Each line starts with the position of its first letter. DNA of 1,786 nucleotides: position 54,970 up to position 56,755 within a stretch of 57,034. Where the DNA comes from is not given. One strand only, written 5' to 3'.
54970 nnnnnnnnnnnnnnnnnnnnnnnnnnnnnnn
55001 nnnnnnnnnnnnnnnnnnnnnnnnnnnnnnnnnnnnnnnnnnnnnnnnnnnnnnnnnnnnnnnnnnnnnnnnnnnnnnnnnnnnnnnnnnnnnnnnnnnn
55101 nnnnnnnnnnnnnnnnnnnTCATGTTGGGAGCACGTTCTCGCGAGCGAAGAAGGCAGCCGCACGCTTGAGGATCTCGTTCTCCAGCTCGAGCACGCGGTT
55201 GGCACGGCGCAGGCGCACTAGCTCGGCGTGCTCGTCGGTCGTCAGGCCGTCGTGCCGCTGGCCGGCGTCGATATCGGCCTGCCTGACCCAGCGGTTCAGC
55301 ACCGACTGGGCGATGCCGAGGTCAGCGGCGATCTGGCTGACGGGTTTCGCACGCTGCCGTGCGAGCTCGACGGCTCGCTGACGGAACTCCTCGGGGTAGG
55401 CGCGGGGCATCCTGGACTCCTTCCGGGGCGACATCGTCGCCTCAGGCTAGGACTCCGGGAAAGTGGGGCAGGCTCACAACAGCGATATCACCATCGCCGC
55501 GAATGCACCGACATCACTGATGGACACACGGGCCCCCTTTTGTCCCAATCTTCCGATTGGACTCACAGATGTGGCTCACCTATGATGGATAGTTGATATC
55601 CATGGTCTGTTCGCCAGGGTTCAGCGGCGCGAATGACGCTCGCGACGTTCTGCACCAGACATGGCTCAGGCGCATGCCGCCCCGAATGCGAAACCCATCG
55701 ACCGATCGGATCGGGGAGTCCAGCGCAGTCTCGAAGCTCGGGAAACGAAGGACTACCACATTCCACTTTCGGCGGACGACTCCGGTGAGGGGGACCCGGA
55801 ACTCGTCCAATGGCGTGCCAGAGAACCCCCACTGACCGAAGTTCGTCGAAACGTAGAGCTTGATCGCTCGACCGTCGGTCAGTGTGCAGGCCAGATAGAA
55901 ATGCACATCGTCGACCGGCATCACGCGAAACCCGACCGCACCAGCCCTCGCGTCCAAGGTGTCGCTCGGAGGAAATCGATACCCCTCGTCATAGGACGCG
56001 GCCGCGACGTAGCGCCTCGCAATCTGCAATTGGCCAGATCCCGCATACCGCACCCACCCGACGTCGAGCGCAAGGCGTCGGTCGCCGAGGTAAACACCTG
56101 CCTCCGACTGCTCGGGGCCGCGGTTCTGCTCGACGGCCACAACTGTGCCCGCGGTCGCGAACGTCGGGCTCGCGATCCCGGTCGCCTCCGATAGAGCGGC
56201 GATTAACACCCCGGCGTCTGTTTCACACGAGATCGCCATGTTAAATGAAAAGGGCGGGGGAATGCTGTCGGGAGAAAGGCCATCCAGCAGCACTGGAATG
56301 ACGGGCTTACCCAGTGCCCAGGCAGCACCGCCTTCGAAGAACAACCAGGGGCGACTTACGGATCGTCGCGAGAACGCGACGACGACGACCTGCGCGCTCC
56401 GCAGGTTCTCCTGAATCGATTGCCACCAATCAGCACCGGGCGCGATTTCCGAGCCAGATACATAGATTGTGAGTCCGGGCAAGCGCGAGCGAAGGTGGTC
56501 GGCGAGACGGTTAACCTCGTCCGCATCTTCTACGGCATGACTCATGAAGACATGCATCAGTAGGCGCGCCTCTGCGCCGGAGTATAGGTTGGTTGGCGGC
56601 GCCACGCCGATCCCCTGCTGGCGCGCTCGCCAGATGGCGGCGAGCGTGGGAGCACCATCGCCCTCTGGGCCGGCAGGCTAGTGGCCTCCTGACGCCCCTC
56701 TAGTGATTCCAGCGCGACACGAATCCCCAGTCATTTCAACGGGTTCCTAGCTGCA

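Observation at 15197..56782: About 41.5 kb of accessory DNA lies between an orphan 3' tail and the working 3' end of the class II ribonucleotide reductase gene (39-bp att-like direct repeat)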

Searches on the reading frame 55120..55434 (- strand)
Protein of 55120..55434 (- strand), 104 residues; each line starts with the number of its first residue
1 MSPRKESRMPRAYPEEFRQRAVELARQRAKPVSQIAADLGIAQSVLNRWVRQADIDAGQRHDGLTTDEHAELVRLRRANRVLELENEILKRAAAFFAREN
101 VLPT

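Call 9: search_protein_families(library=pfam, proteins=[window:55120-55434:-], max_evalue=0.01)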
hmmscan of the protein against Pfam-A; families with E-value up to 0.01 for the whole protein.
window:55120-55434:- (104 aa): 4 families
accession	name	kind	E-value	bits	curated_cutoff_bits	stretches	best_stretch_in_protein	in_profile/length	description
PF01527.26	HTH_Tnp_1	-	8.5e-10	39.2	24.1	1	11-79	5-74/75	Transposase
PF13384.12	HTH_23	-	0.00011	22.4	24.6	1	18-52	7-40/50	Homeodomain-like domain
PF13542.12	HTH_Tnp_ISL3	-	0.00035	20.4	27.4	1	15-52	14-49/51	Helix-turn-helix domain of transposase family ISL3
PF13518.12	HTH_28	-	0.0015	19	25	1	17-53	1-36/52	Helix-turn-helix domain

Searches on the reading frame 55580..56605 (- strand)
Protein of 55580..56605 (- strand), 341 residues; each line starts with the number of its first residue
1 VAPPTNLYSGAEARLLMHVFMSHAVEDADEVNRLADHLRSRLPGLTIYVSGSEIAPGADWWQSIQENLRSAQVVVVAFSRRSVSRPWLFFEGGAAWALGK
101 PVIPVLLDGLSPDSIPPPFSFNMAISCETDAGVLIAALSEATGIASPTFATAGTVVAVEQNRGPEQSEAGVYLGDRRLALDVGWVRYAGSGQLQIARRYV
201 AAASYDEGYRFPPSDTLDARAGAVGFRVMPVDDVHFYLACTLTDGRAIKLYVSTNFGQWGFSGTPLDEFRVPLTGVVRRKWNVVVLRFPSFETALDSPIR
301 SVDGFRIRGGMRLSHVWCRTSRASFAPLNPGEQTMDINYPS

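Call 9: search_protein_families(library=pfam, proteins=[window:55580-56605:-], max_evalue=0.01)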
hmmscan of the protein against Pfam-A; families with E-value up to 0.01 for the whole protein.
window:55580-56605:- (341 aa): 3 families
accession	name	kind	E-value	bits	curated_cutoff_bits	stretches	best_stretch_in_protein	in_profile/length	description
PF13676.11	TIR_2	-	1.4e-16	61.5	28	1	19-113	1-95/122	TIR domain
PF01582.25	TIR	-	0.0014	18.9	21.3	1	26-92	9-77/179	TIR domain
PF08937.16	ThsB_TIR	-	0.0019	19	21.2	1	20-109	1-97/100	Thoeris protein ThsB, TIR-like domain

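Call 43: find_encoding_contigs(protein=window:55580-56605:-, flank=10000, max_places=10)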
Protein window:55580-56605:- (341 aa): no gene with exactly this product is on record in the collection.

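Call 69: search_protein_families(library=padloc, proteins=[window:55580-56605:-], max_evalue=0.001)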
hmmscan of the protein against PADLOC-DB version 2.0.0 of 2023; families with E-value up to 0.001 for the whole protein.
window:55580-56605:- (341 aa): 3 families
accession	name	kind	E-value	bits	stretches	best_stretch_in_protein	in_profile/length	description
PDLC03016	TIR-TM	-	4.5e-08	31.3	1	17-141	1-128/293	-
PDLC05062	PDC-S66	-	1.2e-06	26.2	1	18-87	150-218/282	-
PDLC02421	Aga_TIR-PNTD1-PNTD2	-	0.0002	18.6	1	18-84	5-71/430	Class I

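Call 70: search_protein_families(library=ncbifam, proteins=[window:55580-56605:-], max_evalue=0.001)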
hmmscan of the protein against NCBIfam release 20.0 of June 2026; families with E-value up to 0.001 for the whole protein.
window:55580-56605:- (341 aa): 1 family
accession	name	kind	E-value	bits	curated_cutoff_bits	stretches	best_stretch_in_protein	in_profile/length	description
NF042941.1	Retron_TIR_antiphage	equivalog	9.7e-06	24.6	600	1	17-89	340-411/464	TIR domain-containing anti-phage reverse transcriptase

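Call 96: search_solved_structures(query=window:55580-56605:-, max_evalue=1)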
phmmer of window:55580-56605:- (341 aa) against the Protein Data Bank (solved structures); distinct sequences matched with E-value up to 1: 6.
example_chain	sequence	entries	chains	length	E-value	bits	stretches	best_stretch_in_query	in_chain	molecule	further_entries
3h16_A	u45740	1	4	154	0.049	15.9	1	18-91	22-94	TIR protein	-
8wcf_A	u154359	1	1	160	0.12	14.6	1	61-109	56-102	Molecular chaperone Tir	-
7uxr_A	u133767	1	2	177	0.15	14.3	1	18-93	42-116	TIR domain protein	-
6wt6_A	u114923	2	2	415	0.25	13.6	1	17-120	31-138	Metazoan TIR-STING fusion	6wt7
7uwg_A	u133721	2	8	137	0.56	12.4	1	19-92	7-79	Molecular chaperone Tir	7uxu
8g83_A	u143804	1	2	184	0.86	11.8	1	18-92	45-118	NAD(+) hydrolase AbTIR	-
